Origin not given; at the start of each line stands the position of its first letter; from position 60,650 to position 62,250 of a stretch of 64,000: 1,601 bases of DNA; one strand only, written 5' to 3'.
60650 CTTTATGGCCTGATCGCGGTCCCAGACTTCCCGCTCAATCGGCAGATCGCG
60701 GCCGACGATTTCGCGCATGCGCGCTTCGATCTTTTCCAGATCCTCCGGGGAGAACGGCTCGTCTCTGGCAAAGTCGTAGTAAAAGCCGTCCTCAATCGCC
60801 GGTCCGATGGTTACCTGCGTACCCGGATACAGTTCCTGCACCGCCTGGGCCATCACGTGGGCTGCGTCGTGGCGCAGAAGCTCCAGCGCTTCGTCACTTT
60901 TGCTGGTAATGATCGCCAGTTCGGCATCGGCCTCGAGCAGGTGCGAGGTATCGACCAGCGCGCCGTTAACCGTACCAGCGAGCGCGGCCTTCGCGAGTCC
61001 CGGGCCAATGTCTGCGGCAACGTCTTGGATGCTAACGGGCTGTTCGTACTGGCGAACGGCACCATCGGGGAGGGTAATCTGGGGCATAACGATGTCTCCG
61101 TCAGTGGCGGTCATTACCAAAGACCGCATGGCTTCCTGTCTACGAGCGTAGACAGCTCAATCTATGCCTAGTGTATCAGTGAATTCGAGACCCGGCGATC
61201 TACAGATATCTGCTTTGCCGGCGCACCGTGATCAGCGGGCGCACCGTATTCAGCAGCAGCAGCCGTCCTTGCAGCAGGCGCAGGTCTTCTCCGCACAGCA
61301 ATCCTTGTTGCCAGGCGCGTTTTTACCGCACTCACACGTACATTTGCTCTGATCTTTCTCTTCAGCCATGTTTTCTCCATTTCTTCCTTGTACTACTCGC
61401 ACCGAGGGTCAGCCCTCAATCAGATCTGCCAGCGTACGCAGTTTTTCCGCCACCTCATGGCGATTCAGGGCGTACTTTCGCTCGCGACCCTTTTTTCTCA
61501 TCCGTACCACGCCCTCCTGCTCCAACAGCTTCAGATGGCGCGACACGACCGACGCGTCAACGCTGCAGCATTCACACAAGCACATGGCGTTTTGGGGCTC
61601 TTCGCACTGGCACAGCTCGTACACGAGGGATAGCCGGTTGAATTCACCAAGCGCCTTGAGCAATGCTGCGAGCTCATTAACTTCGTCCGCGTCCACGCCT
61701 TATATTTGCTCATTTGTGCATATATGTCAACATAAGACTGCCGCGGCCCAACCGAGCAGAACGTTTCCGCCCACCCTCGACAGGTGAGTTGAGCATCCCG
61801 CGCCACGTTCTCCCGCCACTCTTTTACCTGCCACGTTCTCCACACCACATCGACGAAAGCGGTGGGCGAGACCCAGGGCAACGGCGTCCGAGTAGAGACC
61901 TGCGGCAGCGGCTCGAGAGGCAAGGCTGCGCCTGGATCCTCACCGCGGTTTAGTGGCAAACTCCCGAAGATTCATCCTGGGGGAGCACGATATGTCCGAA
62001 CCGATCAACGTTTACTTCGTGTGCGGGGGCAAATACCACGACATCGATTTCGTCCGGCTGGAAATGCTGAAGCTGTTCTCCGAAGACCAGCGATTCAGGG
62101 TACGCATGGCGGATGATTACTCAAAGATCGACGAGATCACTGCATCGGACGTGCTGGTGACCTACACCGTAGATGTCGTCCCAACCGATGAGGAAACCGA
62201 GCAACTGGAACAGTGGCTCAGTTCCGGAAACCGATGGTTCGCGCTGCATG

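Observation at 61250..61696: Unannotated metallothionein-like micro-ORF (39 aa, 11 Cys) downstream of an ArsR/SmtB sensor, next to the thrS leader region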

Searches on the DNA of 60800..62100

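Call 53: search_rna_families(source=window, start=60800, end=62100, threshold=evalue, max_evalue=1)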
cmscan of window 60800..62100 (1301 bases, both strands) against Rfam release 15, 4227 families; matches with E-value up to 1: 0.
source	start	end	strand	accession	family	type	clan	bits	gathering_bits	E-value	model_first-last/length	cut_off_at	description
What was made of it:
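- Rfam finds no leader or riboswitch (call 53).
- Tried and rejected: Rfam found nothing in 60800-62100 (call 53).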

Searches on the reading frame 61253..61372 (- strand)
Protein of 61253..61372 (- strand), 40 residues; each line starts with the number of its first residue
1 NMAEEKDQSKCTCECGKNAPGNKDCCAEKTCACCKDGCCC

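Call 3: search_protein_families(library=pfam, proteins=[window:61253-61369:-], max_evalue=1)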
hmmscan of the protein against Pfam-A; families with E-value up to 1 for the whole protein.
seq(39 aa): 0 families

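Call 4: search_protein_families(library=ncbifam, proteins=[window:61253-61369:-], max_evalue=1)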
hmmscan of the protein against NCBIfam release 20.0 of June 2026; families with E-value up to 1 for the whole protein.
seq(39 aa): 0 families

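Call 5: find_encoding_contigs(protein=window:61253-61369:-, flank=6000, max_places=8)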
Protein seq(39 aa) (39 aa): no gene with exactly this product is on record in the collection.
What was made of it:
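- Checked: The exact peptide is not on record as a called gene (call 5).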

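Call 8: find_homologous_proteins(query=window:61253-61372:-, max_evalue=10)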
Query seq(40 aa): no candidate shares three 5-residue words with the query. No homologue found.
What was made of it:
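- Tried and rejected: Word-indexed protein search with the 40-aa peptide found nothing (call 8).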

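Call 16: search_protein_representatives(protein=window:61253-61369:-)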
Query: 39 residues. Proteins with E-value up to 0.001 (for the whole library): 0; up to 1e-10: 0; up to 1e-30: 0. The best 0 are listed.
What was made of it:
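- An exhaustive phmmer search with the single peptide found nothing (call 16).
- Tried and rejected: Exhaustive phmmer of the 39-aa peptide against 1.84 billion representatives gave 0 hits (call 16).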

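Call 35: find_homologous_proteins(query=A4, max_evalue=1)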
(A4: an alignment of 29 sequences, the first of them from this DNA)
Query A4 (29 sequences) (40 aa, profile of the alignment): 20 proteins with E <= 1 among 210 candidates.
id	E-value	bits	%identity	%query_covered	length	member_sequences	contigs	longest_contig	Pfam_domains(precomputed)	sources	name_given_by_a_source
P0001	3.1e-3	36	-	-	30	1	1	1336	-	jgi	-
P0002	6.6e-3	35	-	-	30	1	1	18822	-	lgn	-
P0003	6.6e-3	35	-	-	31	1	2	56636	-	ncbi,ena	-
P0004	1.1e-2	34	-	-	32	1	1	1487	-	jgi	-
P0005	2.0e-2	33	-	-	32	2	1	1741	-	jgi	-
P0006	2.9e-2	33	-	-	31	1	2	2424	-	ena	-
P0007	3.0e-2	32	-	-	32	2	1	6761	-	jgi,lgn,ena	-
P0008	3.2e-2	32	-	-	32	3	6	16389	-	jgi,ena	-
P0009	3.4e-2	32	-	-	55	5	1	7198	-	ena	-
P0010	3.5e-2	32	-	-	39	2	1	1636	-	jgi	-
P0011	4.4e-2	32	-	-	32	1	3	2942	-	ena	-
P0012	4.5e-2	32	-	-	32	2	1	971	-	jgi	-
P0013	5.6e-2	32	-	-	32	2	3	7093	-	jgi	-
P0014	5.8e-2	32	44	85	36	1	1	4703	-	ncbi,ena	-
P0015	7.7e-2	31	83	15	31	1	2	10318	-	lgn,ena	-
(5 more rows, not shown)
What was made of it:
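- Tried and rejected: A profile of 29 members did find 20 unnamed 30-55-aa proteins (call 35).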

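Call 37: list_cluster_members(proteins=[P0003, P0014, P0007, P0009, P0008])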
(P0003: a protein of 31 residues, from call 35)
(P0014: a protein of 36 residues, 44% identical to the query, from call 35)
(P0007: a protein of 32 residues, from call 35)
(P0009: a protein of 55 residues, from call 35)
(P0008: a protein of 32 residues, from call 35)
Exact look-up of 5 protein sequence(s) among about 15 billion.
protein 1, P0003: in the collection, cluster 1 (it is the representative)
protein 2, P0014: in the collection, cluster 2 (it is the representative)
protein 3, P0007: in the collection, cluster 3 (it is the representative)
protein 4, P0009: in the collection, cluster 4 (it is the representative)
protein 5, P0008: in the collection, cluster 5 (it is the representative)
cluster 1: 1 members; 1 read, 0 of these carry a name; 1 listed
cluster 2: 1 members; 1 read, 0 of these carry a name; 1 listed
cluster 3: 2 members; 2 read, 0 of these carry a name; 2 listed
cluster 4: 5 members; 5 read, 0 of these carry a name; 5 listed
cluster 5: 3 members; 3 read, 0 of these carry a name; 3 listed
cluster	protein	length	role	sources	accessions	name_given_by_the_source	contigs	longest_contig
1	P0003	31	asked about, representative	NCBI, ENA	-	-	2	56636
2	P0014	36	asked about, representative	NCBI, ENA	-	-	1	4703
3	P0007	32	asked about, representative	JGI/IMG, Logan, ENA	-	-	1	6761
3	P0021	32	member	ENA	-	-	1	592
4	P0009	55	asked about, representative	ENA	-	-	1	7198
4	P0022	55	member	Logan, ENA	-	-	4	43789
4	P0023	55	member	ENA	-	-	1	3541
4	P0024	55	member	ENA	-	-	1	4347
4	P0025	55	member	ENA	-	-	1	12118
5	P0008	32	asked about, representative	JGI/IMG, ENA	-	-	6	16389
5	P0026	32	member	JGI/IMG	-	-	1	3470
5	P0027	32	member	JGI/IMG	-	-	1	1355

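Call 38: find_encoding_contigs(protein=P0008, flank=5000, max_places=4)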
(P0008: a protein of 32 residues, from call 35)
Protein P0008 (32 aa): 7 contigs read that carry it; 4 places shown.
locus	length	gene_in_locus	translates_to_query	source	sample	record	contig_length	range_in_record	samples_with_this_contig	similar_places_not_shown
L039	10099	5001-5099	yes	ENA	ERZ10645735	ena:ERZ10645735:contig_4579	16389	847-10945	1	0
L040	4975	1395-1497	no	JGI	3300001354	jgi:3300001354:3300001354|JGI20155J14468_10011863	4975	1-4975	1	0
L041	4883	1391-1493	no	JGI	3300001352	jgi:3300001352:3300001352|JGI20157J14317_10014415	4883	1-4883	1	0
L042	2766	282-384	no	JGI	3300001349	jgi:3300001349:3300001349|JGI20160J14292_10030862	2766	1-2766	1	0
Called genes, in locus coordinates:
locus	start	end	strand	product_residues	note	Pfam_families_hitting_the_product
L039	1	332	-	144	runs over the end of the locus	PF03364:Polyketide_cyc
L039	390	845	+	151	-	PF01668:SmpB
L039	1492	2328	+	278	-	-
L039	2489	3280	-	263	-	PF05050:Methyltransf_21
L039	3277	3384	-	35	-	-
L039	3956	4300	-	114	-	PF01370:Epimerase, PF16363:GDP_Man_Dehyd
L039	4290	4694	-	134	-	PF01073:3Beta_HSD, PF01370:Epimerase, PF02719:Polysacc_synt_2, PF04321:RmlD_sub_bind, PF16363:GDP_Man_Dehyd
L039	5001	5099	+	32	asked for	-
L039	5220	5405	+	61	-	PF02810:SEC-C (weak)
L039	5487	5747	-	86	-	-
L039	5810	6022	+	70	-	PF12728:HTH_17 (weak)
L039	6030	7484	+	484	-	PF02696:SelO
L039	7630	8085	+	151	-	-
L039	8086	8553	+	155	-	-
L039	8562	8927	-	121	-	-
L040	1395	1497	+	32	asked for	-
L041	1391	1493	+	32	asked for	-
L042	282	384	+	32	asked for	-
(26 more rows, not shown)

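Call 39: find_encoding_contigs(protein=P0002, flank=5000, max_places=3)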
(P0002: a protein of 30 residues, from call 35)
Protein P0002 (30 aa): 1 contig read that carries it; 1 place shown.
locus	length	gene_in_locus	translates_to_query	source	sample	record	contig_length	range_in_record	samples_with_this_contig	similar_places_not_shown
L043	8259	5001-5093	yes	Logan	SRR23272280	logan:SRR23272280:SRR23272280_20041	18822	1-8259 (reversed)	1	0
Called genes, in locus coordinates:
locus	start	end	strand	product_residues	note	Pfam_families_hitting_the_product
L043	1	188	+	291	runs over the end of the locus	PF08668:HDOD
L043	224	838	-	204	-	-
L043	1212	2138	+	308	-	PF05721:PhyH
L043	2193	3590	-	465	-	PF03606:DcuC, PF02667:SCFA_trans (weak)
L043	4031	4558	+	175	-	-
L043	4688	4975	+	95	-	-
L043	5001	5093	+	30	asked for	-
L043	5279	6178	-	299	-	PF00126:HTH_1, PF03466:LysR_substrate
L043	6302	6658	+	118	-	-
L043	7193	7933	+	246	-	PF13469:Sulfotransfer_3 (faint)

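Call 40: find_encoding_contigs(protein=P0022, flank=5000, max_places=3)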
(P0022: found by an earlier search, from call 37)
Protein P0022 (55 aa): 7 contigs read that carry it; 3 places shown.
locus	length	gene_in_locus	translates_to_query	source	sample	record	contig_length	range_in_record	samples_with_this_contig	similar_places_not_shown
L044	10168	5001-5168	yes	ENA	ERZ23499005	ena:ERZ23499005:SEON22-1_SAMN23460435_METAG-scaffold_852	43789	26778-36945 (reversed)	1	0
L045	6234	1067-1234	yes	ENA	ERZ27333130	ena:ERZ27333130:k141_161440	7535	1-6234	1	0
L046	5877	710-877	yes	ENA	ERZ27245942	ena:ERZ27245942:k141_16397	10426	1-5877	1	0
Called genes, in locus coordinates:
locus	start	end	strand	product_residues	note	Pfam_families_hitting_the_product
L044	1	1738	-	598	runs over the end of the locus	PF00578:AhpC-TSA, PF08534:Redoxin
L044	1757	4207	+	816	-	PF03176:MMPL, PF00873:ACR_tran (faint), PF02460:Patched (weak), PF03176:MMPL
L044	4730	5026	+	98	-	-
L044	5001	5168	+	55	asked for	-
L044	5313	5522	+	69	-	-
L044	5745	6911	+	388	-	PF04371:PAD_porph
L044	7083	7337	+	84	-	-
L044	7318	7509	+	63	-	-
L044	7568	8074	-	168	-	-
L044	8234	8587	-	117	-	-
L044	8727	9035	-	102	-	-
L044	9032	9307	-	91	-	PF10615:DUF2470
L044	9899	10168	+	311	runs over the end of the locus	PF25539:Bestrophin_2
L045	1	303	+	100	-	?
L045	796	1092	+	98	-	-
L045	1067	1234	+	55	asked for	-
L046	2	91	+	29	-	?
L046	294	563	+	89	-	-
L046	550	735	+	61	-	-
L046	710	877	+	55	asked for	-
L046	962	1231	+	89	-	-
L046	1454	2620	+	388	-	PF04371:PAD_porph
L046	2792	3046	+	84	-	-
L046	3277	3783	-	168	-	-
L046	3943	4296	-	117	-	-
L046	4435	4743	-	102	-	-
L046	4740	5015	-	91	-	PF10615:DUF2470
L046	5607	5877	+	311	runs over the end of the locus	PF25539:Bestrophin_2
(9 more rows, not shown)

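Call 57: predict_structure(alignment_id=A6)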
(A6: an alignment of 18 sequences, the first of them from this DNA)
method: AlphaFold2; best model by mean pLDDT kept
length: 39 residues; sequences in the alignment: 18
mean_pLDDT: 62.8   pTM: 0.32
mean pLDDT of the five models: 62.8, 61.0, 59.8, 59.6, 57.8
residues with pLDDT >= 90: 0; 70-90: 11; 50-70: 24; < 50: 4
segments of 3 or more residues with pLDDT < 50: 1-3
pLDDT, mean of each block of 10 residues (from residue 1): 53 62 73 64
secondary structure, 60 per line:
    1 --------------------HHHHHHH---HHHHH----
elements in order: H21-27 H31-35
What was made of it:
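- On Metallothionein (operational class): The low-confidence AF2 model of the apo-peptide (pLDDT 62.8, call 57) is merely compatible with metal-dependent folding.
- AF2 predicts no confident fold for the apo-peptide (pLDDT 62.8, call 57).
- Tried and rejected: AF2 of the peptide gave low confidence, so I made no fold claim (call 57).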

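Call 58: search_protein_families(library=pfam, alignment_id=A3, max_evalue=10)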
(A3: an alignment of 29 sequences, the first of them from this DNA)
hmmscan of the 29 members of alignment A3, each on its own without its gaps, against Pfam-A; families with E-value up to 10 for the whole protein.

A. member 1, seq(39 aa): 0 families

B. families by the number of members that match (of 29 scanned): 1 family
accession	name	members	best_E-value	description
PF05624.19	LSR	21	0.15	Lipolysis stimulated receptor (LSR)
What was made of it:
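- Tried and rejected: Pfam and NCBIfam gave nothing for the peptide (calls 3, 4, 58).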
